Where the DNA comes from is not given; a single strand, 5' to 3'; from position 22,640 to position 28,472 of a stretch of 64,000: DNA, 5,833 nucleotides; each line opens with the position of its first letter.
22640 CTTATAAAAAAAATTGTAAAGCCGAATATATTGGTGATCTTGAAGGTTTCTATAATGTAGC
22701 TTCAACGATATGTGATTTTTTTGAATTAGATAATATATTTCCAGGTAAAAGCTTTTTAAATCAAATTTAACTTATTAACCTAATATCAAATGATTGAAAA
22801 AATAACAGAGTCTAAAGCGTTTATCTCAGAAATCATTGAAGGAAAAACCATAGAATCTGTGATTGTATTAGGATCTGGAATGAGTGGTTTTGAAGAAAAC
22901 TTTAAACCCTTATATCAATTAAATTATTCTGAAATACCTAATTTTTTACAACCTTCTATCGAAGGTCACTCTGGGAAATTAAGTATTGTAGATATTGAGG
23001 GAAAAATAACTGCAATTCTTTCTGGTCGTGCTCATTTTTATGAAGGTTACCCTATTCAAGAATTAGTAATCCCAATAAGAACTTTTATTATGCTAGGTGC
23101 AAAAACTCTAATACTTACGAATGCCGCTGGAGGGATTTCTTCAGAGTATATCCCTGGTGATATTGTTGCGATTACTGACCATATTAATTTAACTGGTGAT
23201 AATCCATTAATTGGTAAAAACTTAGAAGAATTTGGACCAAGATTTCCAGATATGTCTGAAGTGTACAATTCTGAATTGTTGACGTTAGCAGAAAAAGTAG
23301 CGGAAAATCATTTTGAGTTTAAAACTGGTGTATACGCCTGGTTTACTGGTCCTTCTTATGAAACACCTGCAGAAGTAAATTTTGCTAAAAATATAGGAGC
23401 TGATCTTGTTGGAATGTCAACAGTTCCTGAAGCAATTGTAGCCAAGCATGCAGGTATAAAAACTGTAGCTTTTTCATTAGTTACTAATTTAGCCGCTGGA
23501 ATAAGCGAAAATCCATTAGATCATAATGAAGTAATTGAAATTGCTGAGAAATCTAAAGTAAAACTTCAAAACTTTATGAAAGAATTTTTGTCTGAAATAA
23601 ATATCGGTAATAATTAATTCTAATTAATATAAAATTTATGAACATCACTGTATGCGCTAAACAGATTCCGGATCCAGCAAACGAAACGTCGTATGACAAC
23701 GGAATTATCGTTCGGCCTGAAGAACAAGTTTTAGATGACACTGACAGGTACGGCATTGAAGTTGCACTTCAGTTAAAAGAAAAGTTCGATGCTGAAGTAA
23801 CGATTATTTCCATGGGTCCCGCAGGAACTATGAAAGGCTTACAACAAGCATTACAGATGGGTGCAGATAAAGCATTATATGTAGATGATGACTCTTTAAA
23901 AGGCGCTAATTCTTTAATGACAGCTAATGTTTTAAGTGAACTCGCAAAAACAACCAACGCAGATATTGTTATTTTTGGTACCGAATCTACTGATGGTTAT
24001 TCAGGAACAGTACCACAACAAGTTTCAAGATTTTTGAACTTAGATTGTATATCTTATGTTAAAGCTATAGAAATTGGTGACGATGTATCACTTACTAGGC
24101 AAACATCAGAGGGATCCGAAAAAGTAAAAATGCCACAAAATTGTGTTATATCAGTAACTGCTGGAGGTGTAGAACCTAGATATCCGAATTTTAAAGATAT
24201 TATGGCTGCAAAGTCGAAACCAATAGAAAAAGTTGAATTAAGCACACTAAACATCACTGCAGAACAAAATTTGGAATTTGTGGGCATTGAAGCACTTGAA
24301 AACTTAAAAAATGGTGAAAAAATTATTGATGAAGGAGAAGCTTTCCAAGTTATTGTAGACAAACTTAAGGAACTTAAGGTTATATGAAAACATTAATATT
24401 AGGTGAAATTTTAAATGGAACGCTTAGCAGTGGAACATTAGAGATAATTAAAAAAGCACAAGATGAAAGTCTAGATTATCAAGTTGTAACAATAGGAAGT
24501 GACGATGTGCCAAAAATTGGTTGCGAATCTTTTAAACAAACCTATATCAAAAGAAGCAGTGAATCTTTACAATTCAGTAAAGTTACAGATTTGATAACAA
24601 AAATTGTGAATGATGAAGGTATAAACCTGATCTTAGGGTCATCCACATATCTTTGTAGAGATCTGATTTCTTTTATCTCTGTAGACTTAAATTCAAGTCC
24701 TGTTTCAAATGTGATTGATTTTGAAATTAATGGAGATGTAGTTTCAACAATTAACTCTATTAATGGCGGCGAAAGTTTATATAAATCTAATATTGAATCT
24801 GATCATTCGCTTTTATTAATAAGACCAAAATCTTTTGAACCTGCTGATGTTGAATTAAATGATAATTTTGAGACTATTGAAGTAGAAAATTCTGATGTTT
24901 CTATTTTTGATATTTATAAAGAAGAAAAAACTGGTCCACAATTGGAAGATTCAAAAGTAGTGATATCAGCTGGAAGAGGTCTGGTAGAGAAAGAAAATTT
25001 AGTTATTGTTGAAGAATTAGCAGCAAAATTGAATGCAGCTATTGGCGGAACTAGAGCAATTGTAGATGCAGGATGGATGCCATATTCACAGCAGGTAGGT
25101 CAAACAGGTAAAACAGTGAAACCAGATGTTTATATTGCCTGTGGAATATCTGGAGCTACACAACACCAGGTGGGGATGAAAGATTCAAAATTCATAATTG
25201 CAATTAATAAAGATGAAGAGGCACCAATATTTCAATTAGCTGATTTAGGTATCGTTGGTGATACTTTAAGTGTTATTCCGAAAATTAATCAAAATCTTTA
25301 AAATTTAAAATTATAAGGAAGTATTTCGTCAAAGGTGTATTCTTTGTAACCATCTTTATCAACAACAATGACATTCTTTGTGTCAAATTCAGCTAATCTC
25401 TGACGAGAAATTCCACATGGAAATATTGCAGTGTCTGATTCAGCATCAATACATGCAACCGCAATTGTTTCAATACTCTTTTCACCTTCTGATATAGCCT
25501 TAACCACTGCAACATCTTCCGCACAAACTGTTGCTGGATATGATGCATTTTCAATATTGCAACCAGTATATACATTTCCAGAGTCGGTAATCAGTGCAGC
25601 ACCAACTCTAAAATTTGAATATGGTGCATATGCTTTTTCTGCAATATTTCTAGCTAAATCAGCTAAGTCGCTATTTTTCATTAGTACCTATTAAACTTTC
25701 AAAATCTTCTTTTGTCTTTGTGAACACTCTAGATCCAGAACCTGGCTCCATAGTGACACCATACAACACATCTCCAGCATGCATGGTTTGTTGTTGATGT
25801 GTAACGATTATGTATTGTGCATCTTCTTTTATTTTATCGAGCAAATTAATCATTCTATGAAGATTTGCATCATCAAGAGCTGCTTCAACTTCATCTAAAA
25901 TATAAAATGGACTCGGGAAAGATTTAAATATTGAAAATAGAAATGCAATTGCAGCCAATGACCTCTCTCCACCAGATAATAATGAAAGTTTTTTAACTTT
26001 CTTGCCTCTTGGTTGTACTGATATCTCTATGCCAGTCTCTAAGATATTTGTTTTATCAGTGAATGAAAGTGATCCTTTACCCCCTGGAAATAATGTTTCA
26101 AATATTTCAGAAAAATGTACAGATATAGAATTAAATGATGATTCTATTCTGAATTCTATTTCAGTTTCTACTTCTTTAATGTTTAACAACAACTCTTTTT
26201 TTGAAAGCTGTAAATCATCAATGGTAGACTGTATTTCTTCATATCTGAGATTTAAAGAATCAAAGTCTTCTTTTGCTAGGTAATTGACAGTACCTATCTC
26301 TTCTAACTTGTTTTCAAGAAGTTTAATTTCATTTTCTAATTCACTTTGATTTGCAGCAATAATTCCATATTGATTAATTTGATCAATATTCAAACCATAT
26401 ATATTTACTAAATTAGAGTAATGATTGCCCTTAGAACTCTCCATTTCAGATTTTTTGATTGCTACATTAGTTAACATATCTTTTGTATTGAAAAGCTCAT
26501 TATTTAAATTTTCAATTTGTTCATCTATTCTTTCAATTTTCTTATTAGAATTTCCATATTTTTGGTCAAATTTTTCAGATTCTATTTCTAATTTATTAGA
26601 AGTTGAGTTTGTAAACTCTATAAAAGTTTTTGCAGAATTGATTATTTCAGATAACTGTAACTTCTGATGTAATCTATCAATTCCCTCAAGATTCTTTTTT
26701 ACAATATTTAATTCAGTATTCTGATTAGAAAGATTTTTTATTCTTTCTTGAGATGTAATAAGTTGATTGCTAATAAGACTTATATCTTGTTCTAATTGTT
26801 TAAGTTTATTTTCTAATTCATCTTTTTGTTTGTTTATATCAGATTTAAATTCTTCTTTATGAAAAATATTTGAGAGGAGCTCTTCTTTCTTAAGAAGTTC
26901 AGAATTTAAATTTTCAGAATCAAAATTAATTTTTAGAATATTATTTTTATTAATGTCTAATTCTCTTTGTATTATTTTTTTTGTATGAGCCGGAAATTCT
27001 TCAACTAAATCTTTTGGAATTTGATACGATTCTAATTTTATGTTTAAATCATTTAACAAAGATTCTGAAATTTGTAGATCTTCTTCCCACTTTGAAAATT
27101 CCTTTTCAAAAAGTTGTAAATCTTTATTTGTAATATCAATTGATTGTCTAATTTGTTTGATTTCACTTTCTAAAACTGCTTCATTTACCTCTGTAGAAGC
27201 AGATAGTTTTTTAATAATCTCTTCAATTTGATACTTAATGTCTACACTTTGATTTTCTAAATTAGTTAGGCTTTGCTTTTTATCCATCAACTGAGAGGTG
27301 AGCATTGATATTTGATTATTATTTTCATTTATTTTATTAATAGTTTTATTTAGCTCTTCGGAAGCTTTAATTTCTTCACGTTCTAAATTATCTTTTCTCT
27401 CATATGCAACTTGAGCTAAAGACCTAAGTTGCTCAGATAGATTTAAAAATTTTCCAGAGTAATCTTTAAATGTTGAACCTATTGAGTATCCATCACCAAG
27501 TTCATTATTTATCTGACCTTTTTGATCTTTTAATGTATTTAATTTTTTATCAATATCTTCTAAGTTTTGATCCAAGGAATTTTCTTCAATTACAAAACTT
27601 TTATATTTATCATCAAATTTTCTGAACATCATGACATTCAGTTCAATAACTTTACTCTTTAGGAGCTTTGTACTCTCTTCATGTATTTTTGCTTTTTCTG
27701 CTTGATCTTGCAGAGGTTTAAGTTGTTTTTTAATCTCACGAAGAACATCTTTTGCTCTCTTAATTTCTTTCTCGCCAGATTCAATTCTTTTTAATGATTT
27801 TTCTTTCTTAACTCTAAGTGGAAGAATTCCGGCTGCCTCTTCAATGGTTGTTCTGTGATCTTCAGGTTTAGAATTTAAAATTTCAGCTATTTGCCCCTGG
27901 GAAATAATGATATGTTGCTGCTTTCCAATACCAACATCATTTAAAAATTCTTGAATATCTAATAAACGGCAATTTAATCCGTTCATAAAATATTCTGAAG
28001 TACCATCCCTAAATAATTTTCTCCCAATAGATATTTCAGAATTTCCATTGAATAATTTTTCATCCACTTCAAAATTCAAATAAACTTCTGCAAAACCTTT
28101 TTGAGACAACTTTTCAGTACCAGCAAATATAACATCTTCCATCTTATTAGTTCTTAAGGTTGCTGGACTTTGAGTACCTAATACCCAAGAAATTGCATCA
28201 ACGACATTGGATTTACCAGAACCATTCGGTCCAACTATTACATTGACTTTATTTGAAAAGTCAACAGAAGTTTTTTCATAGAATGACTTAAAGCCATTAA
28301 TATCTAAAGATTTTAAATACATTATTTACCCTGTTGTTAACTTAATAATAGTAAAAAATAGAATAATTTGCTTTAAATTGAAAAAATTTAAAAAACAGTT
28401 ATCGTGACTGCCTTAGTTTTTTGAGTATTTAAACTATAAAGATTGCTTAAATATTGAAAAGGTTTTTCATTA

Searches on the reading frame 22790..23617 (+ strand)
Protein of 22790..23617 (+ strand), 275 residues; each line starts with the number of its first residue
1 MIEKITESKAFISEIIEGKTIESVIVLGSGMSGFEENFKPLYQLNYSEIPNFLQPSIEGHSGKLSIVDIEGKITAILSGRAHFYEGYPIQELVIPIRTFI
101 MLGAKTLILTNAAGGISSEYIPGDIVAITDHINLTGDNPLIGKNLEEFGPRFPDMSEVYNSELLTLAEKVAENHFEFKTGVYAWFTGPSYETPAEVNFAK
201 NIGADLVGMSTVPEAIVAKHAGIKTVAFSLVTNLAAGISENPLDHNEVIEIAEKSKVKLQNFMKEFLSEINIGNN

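Call 23: search_protein_families(library=pfam, proteins=[window:22790-23617:+], max_evalue=0.001)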
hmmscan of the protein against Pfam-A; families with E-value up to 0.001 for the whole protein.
window:22790-23617:+ (275 aa): 1 family
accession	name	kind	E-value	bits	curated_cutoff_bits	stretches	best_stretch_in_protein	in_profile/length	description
PF01048.26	PNP_UDP_1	-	5.9e-51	173.6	25.1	1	30-267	9-232/233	Phosphorylase superfamily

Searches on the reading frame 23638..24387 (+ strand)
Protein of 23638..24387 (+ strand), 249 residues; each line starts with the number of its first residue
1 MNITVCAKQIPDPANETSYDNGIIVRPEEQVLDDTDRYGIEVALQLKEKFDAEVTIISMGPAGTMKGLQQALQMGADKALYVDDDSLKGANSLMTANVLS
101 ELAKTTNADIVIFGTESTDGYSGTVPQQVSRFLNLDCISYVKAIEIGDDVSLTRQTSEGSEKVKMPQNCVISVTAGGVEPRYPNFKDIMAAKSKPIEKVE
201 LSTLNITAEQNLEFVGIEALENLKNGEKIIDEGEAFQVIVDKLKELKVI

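Call 23: search_protein_families(library=pfam, proteins=[window:23638-24387:+], max_evalue=0.001)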
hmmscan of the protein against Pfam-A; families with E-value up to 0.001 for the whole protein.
window:23638-24387:+ (249 aa): 1 family
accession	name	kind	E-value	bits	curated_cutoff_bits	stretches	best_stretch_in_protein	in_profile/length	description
PF01012.27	ETF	-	8.2e-37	127.2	26.7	1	23-202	3-179/181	Electron transfer flavoprotein domain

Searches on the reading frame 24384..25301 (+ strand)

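Call 23: search_protein_families(library=pfam, proteins=[window:24384-25301:+], max_evalue=0.001)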
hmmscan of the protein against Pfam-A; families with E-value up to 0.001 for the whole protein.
window:24384-25301:+ (305 aa): 2 families
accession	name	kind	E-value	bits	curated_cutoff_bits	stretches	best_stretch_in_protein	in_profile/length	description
PF00766.25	ETF_alpha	-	3.6e-35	120.2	27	1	186-266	1-81/81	Electron transfer flavoprotein FAD-binding domain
PF01012.27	ETF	-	9e-07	29.3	26.7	1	65-169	75-178/181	Electron transfer flavoprotein domain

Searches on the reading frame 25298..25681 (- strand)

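Call 23: search_protein_families(library=pfam, proteins=[window:25298-25681:-], max_evalue=0.001)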
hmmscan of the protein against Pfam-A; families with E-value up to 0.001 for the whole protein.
window:25298-25681:- (127 aa): 2 families
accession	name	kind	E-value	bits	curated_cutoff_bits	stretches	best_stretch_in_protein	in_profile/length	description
PF00383.29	dCMP_cyt_deam_1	-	8.1e-19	67.8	25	1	3-107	4-101/102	Cytidine and deoxycytidylate deaminase zinc-binding region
PF08211.18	dCMP_cyt_deam_2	-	8.7e-12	45.8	25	1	4-78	42-115/130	Cytidine and deoxycytidylate deaminase zinc-binding region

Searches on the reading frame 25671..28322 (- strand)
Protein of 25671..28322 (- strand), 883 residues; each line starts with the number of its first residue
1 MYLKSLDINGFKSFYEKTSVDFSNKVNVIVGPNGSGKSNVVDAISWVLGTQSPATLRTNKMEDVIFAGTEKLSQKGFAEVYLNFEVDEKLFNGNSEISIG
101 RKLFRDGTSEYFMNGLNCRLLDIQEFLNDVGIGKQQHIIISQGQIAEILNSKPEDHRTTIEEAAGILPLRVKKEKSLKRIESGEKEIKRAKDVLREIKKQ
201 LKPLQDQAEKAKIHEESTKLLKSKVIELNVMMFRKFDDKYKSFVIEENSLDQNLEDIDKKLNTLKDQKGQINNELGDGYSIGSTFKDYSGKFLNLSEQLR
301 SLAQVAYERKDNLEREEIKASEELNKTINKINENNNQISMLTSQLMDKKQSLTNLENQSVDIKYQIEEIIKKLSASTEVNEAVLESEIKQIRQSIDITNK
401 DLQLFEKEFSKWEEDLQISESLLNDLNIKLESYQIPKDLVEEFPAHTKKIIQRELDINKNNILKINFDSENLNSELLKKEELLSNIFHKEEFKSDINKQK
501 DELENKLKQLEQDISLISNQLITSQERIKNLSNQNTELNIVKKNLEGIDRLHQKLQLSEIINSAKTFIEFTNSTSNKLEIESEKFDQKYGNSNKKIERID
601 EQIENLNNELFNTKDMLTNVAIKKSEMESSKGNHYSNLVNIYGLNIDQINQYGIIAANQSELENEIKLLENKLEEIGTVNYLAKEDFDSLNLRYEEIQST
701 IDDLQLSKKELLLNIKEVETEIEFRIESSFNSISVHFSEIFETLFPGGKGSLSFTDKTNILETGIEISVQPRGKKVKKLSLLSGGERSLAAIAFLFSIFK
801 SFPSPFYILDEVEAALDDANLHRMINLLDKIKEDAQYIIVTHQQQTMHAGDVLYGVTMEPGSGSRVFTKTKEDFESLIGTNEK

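Call 23: search_protein_families(library=pfam, proteins=[window:25671-28322:-], max_evalue=0.001)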
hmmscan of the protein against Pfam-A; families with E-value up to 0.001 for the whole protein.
window:25671-28322:- (883 aa): 5 families
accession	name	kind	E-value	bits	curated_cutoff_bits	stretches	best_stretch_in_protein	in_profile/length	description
PF02463.25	SMC_N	-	1.5e-54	185.2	40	1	2-859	1-214/220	RecF/RecN/SMC N terminal domain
PF13175.12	AAA_15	-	1.2e-12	48.6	32.1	1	1-354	1-276/374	AAA ATPase domain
PF13304.12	AAA_21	-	7.9e-10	39.7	27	1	26-56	1-26/304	AAA domain, putative AbiEii toxin, Type IV TA system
PF13476.12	AAA_23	-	4.5e-09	37.7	27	1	5-222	1-198/201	AAA domain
PF13555.12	AAA_29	-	6e-07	29.6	27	1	13-59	11-55/61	P-loop containing region of AAA domain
